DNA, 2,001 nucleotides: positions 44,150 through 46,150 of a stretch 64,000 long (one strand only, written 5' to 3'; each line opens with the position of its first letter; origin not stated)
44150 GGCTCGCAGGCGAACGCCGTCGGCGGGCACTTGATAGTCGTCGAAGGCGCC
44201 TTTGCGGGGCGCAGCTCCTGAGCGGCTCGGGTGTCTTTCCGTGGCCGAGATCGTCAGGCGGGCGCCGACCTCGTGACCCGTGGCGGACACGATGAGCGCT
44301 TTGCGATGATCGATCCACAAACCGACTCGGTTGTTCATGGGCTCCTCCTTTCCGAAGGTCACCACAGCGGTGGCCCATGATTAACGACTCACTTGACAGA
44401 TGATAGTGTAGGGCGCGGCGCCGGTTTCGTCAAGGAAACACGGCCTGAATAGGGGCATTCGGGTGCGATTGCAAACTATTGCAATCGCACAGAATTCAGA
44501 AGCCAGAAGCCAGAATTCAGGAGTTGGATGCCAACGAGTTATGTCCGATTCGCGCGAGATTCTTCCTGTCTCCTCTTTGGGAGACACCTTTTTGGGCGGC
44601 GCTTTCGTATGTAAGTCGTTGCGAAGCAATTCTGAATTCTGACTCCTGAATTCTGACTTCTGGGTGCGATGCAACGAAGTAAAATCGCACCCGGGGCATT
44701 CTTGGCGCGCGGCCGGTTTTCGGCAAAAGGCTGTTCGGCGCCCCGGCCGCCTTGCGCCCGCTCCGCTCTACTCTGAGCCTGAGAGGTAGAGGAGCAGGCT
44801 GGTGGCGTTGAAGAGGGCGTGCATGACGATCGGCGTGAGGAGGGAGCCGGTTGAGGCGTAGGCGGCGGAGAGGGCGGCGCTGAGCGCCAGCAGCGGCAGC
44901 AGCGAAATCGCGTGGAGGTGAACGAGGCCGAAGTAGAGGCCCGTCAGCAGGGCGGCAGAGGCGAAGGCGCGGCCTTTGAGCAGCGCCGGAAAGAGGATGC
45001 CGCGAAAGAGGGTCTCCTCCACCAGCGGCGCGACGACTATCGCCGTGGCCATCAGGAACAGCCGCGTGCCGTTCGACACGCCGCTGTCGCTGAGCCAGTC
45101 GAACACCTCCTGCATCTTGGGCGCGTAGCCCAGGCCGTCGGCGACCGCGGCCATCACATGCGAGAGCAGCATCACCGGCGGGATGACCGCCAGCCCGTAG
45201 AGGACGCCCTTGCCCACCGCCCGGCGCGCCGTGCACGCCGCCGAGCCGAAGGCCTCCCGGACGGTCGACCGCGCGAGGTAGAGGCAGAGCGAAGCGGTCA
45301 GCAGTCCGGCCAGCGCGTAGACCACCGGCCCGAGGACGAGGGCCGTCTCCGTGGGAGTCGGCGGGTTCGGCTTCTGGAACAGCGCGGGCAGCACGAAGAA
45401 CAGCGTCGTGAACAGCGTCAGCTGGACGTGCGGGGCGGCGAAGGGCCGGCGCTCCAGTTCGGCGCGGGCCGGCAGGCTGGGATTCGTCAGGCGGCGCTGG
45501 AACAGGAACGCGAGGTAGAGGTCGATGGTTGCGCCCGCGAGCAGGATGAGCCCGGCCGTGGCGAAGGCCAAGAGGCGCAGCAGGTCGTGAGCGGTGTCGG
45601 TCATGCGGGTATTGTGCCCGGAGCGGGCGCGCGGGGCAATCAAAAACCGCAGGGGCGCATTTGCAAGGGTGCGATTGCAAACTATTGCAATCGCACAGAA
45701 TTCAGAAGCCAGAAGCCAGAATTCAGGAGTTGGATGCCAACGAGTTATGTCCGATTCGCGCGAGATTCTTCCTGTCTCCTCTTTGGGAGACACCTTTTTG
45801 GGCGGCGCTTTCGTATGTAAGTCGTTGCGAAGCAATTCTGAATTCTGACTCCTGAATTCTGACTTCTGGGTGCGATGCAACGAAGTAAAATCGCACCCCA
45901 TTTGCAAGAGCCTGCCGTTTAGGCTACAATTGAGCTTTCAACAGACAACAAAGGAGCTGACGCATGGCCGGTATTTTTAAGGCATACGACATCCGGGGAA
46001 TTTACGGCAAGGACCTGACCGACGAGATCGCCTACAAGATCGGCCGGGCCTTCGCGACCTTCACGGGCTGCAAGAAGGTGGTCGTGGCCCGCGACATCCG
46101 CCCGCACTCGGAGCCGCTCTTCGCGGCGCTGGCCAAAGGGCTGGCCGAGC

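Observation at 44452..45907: Two copies of a 232-bp MITE-like element with 10-bp TIRs and distinct 9-bp target-site duplications flank a CPBP protease gene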

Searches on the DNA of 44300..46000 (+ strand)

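Call 7: search_rna_families(source=window, start=44300, end=46000, threshold=evalue, max_evalue=10)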
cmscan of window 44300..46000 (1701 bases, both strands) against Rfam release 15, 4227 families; matches with E-value up to 10: 6.
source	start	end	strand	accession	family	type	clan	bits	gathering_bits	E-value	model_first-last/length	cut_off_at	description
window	44475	44673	+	RF00804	mir-240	Gene; miRNA;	-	18.3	67.5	3.8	1-99/99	no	mir-240 microRNA precursor family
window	45681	45879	+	RF00804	mir-240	Gene; miRNA;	-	18.3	67.5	3.8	1-99/99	no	mir-240 microRNA precursor family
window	45012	45159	-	RF01754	radC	Cis-reg;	-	15.4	40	3.7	1-149/149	no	radC RNA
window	45837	45917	-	RF01929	bxd_1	Gene; lncRNA;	-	14.6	75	3.1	1-86/86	no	Bithoraxoid conserved region 1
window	45042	45074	+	RF02044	CDKN2B-AS_2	Gene; lncRNA;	-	14.6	50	5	1-46/46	no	CDKN2B antisense RNA 1 convserved region 2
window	44919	44993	-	RF02042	HOTTIP_3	Gene; lncRNA;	-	8.2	50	3.9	1-353/353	no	HOXA transcript at the distal tip, conserved region 3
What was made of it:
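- On Known structured RNA (Rfam): Call 7 returned only chance-level hits (E above 3).
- There is no Rfam match (call 7).
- Tried and rejected: A search of the region at E up to 10 gave nothing meaningful (call 7).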

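Call 44: search_dna_similar(query=window:44461-44692:+, collection=plasmids, mode=distant, max_evalue=1)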
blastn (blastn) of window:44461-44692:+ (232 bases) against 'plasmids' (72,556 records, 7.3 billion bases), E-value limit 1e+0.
Records with a match: 56; places in all: 223; records where one place covers at least 80% of the query: 0.
Best place of each record, by identity: >=99% 1; 95-99% 6; 90-95% 31; 80-90% 18.
By first word of the organism name: Nostoc 37; Tolypothrix 6; Microchaete 2; Aulosira 2; Trichormus 2; Calothrix 2; Brasilonema 2; Kovacikia 1; Halotia 1; Scytonema 1.
By predicted mobility (MOB-suite, as given by PLSDB): conjugative 23; non-mobilizable 22; mobilizable 11.
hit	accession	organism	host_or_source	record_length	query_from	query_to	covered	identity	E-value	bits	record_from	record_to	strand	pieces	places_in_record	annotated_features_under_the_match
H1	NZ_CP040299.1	Nostoc sp. TCL26-01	Leiosporoceros dussii,pure culture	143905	24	201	38%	82.4%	2e-2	93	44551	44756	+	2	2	none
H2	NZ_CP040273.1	Nostoc sp. C052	Blasia pusilla,pure culture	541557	28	203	31%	86.3%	6e-2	89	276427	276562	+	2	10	hypothetical protein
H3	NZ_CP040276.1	Nostoc sp. C052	Blasia pusilla,pure culture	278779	30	202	31%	87.3%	5e-3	90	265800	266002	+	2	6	none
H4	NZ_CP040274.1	Nostoc sp. C052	Blasia pusilla,pure culture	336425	26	202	28%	92.3%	1e-3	97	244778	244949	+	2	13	none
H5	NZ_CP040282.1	Nostoc sp. C057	Phaeoceros,pure culture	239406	26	202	27%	95.2%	1e-3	101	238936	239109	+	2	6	none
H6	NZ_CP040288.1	Nostoc sp. C057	Phaeoceros,pure culture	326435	26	202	27%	95.2%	1e-3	101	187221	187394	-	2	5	none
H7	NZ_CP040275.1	Nostoc sp. C052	Blasia pusilla,pure culture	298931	29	202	27%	93.7%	4e-4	98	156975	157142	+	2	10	AIPR family protein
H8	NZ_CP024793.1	Nostoc flagelliforme CCNUN1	cell culture,desert soil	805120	24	202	28%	92.2%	1e-3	96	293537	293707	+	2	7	none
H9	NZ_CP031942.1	Nostoc sphaeroides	whole organism,water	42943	24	202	28%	92.2%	1e-3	96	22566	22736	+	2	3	none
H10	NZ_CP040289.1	Nostoc sp. C057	Phaeoceros,pure culture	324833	24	202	28%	92.2%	1e-3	96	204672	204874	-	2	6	hypothetical protein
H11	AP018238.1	Microchaete diplosiphon NIES-3275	-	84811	29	202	27%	93.5%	1e-3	96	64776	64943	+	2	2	none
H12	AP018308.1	Aulosira laxa NIES-50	-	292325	29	202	27%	93.5%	1e-3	96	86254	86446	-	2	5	hypothetical protein (x2)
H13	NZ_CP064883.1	Tolypothrix sp. PCC 7601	Fresh water sample,Fresh water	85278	29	202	27%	93.5%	1e-3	96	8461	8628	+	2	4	none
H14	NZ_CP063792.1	Tolypothrix sp. PCC 7712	Soil sample,soil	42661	29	202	27%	93.5%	1e-3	96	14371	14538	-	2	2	none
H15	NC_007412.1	Trichormus variabilis ATCC 29413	-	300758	33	201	28%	89.2%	2e-2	88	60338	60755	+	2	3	four helix bundle protein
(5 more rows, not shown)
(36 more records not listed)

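Call 45: search_dna_similar(query=window:44461-44692:+, collection=phages, mode=distant, max_evalue=1)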
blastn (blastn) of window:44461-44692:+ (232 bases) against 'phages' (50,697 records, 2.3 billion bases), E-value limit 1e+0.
Records with a match: 2; places in all: 2; records where one place covers at least 80% of the query: 0.
Best place of each record, by identity: 90-95% 2.
By first word of the organism name: Sinorhizobium 2.
By host as written in the record: Sinorhizobium sp. LM21 2.
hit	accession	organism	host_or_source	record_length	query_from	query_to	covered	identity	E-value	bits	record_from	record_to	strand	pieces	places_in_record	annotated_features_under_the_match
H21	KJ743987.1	Sinorhizobium phage phiLM21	Sinorhizobium sp. LM21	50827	30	55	11%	92.3%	8e-1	39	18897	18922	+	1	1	hypothetical protein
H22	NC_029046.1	Sinorhizobium phage phiLM21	Sinorhizobium sp. LM21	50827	30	55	11%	92.3%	8e-1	39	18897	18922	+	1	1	primosomal protein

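Call 46: get_annotated_region(hit=H5, flank=1500)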
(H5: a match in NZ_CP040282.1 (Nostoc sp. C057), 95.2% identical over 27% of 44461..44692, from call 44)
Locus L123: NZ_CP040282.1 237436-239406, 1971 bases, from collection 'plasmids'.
description: Nostoc sp. C057 plasmid p057_A, complete sequence
organism: Nostoc sp. C057 (NCBI taxid 2576903)
taxonomy: Bacteria; Cyanobacteriota; Cyanophyceae; Nostocales; Nostocaceae; Nostoc; Nostoc sp. C057
host: -; source: Phaeoceros,pure culture; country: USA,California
typing (MOB-suite, as given by PLSDB): non-mobilizable; mating-pair formation MPF_T
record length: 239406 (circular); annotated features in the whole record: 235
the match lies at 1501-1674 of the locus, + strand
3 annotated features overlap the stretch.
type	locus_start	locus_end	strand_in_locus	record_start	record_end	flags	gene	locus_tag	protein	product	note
CDS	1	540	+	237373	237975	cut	-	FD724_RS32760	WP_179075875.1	glutathione binding-like protein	GO:0006749 - glutathione metabolic process [Evidence IEA]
CDS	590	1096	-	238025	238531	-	-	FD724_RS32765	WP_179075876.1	hypothetical protein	-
CDS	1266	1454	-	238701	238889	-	-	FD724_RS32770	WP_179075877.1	hypothetical protein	-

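Call 47: get_annotated_region(hit=H4, flank=1500)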
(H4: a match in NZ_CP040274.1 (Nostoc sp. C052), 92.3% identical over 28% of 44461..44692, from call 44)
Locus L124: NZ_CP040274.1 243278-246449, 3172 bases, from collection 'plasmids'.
description: Nostoc sp. C052 plasmid pC052_B, complete sequence
organism: Nostoc sp. C052 (NCBI taxid 2576902)
taxonomy: Bacteria; Cyanobacteriota; Cyanophyceae; Nostocales; Nostocaceae; Nostoc; Nostoc sp. C052
host: -; source: Blasia pusilla,pure culture; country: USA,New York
typing (MOB-suite, as given by PLSDB): non-mobilizable
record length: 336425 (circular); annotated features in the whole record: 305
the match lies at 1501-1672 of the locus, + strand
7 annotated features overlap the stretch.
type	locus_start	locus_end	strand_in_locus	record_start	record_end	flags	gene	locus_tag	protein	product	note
CDS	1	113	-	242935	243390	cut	-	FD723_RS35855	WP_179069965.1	hypothetical protein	-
CDS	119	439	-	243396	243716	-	-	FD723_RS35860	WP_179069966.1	hypothetical protein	-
CDS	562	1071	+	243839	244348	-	-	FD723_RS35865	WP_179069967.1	hypothetical protein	-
CDS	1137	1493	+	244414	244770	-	-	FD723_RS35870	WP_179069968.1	hypothetical protein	-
CDS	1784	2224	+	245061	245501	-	-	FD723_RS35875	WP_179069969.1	hypothetical protein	-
CDS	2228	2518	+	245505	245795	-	-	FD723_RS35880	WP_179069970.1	hypothetical protein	-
CDS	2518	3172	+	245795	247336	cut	-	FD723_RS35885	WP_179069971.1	hypothetical protein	-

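Call 50: search_rna_families(sources=[L123, L124], threshold=evalue, max_evalue=1)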
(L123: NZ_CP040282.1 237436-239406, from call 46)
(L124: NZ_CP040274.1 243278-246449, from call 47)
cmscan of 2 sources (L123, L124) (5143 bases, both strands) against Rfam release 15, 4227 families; matches with E-value up to 1: 0.
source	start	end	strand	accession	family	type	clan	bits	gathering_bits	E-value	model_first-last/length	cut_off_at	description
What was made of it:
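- Tried and rejected: The Nostoc elements also gave nothing (call 50).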

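Call 70: get_annotated_region(hit=H8, flank=400)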
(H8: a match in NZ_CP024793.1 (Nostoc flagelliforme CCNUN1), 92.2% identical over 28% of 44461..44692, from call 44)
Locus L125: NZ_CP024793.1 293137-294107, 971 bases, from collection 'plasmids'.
description: Nostoc flagelliforme CCNUN1 plasmid pNFSY08, complete sequence
organism: Nostoc flagelliforme CCNUN1 (NCBI taxid 2038116)
taxonomy: Bacteria; Cyanobacteriota; Cyanophyceae; Nostocales; Nostocaceae; Nostoc; Nostoc flagelliforme; Nostoc flagelliforme CCNUN1
host: -; source: cell culture,desert soil; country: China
typing (MOB-suite, as given by PLSDB): conjugative; replicon rep_cluster_317; relaxase MOBP,MOBV,MOBV; mating-pair formation MPF_T
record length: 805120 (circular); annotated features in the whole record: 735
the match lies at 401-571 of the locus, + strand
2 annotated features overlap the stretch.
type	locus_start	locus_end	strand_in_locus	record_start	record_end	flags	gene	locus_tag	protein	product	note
CDS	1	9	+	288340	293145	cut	-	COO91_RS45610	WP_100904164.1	hypothetical protein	-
CDS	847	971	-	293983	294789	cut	-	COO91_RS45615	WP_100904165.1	P63C domain-containing protein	-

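Call 71: get_annotated_region(hit=H11, flank=400)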
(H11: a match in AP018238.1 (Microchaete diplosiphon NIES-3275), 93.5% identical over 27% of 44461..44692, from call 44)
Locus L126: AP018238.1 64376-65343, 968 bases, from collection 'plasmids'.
description: Fremyella diplosiphon NIES-3275 plasmid plasmid05 DNA, complete genome
organism: Microchaete diplosiphon NIES-3275 (NCBI taxid 1973485)
taxonomy: Bacteria; Cyanobacteriota; Cyanophyceae; Nostocales; Rivulariaceae; Microchaete; Microchaete diplosiphon; Microchaete diplosiphon NIES-3275
host: -; source: -; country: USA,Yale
typing (MOB-suite, as given by PLSDB): mobilizable; replicon rep_cluster_1665; relaxase MOBP,MOBP
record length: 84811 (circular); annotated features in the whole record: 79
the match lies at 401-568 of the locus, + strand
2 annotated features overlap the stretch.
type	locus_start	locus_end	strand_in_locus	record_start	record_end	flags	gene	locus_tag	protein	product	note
CDS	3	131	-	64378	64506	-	-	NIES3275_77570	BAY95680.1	hypothetical protein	-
CDS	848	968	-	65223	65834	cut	-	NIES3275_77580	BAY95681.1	lysin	-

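Call 72: get_annotated_region(hit=H13, flank=400)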
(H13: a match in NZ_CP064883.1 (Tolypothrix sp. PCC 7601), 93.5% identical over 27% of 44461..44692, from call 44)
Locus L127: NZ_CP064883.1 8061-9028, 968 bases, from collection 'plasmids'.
description: Tolypothrix sp. PCC 7601 plasmid unnamed4, complete sequence
organism: Tolypothrix sp. PCC 7601 (NCBI taxid 1188)
taxonomy: Bacteria; Cyanobacteriota; Cyanophyceae; Nostocales; Tolypothrichaceae; Tolypothrix; Tolypothrix sp. PCC 7601
host: -; source: Fresh water sample,Fresh water; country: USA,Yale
typing (MOB-suite, as given by PLSDB): mobilizable; replicon rep_cluster_1665; relaxase MOBP,MOBP
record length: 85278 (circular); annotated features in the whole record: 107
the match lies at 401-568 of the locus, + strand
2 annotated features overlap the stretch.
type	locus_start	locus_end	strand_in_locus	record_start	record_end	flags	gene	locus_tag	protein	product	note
CDS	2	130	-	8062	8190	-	-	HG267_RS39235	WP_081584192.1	CVNH domain-containing protein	-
CDS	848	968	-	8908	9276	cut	-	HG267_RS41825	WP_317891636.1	glycoside hydrolase family protein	GO:0016998 - cell wall macromolecule catabolic process [Evidence IEA]; GO:0009253 - peptidoglycan catabolic process ...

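Call 73: get_annotated_region(hit=H1, flank=400)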
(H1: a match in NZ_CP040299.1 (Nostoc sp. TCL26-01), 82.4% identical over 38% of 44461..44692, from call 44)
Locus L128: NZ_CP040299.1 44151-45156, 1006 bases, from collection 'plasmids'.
description: Nostoc sp. TCL26-01 plasmid pTCL26-01_B, complete sequence
organism: Nostoc sp. TCL26-01 (NCBI taxid 2576904)
taxonomy: Bacteria; Cyanobacteriota; Cyanophyceae; Nostocales; Nostocaceae; Nostoc; Nostoc sp. TCL26-01
host: -; source: Leiosporoceros dussii,pure culture; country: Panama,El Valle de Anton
typing (MOB-suite, as given by PLSDB): mobilizable; relaxase MOBV
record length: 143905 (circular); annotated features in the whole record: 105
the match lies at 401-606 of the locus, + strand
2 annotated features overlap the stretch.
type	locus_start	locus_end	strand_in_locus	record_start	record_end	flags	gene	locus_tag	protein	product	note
CDS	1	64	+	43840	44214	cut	-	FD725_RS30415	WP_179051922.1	XRE family transcriptional regulator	-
CDS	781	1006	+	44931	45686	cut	-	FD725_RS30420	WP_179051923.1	ParA family protein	-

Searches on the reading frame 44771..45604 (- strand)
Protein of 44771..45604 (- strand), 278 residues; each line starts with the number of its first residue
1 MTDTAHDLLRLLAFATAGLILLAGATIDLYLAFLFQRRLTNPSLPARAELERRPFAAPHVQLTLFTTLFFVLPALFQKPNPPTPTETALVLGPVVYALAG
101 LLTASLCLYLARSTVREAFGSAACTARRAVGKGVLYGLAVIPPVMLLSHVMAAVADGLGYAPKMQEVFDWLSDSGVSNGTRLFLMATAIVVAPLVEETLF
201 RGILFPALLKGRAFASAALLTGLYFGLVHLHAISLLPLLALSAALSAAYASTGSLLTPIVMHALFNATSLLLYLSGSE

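Call 67: search_protein_families(library=pfam, proteins=[window:44771-45604:-], max_evalue=0.001)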
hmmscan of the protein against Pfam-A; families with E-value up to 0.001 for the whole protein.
window:44771-45604:- (278 aa): 1 family
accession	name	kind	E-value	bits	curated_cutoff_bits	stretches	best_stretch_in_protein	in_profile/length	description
PF02517.21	Rce1-like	-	4.5e-19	69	22.4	1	182-267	5-92/93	Type II CAAX prenyl endopeptidase Rce1-like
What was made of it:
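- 44768..45604 (-): CPBP / Rce1-like intramembrane protease gene lying between the two copies. It is a host gene, not part of the element. Call 67: PF02517, E = 4.5e-19.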
